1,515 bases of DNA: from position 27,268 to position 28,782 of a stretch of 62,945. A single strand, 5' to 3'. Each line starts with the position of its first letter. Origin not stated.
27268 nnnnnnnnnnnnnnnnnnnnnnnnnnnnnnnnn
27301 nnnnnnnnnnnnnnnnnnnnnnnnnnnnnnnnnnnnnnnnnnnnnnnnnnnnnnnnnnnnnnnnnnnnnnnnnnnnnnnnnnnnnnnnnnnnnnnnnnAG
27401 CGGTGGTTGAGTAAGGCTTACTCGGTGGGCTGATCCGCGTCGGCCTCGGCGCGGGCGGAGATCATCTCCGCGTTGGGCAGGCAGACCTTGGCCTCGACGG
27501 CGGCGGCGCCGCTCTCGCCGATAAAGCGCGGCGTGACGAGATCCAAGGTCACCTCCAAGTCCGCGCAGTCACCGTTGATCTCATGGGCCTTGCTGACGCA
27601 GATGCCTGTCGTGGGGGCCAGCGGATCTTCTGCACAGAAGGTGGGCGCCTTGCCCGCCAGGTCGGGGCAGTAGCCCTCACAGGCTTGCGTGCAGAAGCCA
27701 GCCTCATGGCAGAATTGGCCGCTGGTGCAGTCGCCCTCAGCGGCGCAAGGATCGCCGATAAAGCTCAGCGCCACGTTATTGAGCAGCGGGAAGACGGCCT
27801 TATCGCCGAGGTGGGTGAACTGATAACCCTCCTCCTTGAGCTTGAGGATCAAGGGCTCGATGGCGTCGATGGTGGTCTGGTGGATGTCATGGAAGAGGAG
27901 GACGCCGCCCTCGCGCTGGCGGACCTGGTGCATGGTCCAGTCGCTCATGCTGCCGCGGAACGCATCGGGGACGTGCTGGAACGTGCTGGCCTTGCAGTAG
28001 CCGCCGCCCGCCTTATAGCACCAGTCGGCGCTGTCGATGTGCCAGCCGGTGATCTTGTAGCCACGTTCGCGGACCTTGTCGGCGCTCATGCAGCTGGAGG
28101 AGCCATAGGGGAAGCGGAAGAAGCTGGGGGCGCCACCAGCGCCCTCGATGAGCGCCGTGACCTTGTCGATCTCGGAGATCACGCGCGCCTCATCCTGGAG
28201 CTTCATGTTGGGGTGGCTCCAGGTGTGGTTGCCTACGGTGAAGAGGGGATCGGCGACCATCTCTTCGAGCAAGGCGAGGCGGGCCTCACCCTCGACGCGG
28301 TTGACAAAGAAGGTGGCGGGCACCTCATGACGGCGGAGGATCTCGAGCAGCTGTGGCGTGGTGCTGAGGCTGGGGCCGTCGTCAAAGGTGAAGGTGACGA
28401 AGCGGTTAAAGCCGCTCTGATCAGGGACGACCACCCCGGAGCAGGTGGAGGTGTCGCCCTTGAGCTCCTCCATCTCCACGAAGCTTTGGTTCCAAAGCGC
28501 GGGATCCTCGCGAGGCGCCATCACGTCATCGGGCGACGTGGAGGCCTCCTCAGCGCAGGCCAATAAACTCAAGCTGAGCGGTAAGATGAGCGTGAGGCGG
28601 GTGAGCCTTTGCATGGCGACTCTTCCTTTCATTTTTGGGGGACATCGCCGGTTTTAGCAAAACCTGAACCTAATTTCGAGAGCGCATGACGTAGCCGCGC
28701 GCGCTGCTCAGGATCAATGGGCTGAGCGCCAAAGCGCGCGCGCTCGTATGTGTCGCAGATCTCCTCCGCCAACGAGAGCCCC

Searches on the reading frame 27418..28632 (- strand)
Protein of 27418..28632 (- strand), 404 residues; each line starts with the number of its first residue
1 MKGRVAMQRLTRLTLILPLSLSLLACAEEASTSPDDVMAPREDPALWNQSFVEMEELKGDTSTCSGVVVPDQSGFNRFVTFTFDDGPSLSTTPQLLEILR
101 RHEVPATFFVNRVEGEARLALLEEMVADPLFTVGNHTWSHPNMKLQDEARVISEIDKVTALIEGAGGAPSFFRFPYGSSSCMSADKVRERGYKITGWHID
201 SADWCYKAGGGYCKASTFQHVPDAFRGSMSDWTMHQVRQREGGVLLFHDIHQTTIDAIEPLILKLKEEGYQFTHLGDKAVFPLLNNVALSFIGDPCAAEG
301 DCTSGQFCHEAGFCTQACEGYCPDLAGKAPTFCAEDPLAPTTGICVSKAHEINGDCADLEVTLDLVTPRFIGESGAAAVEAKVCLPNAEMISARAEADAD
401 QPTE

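Call 6: search_protein_families(library=pfam, proteins=[window:27418-28632:-], max_evalue=0.01)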
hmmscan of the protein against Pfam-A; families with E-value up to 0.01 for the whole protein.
window:27418-28632:- (404 aa): 1 family
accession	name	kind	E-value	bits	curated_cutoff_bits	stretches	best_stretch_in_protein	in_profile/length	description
PF01522.26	Polysacc_deac_1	-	2.1e-26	92.7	23.1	1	77-193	7-122/124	Polysaccharide deacetylase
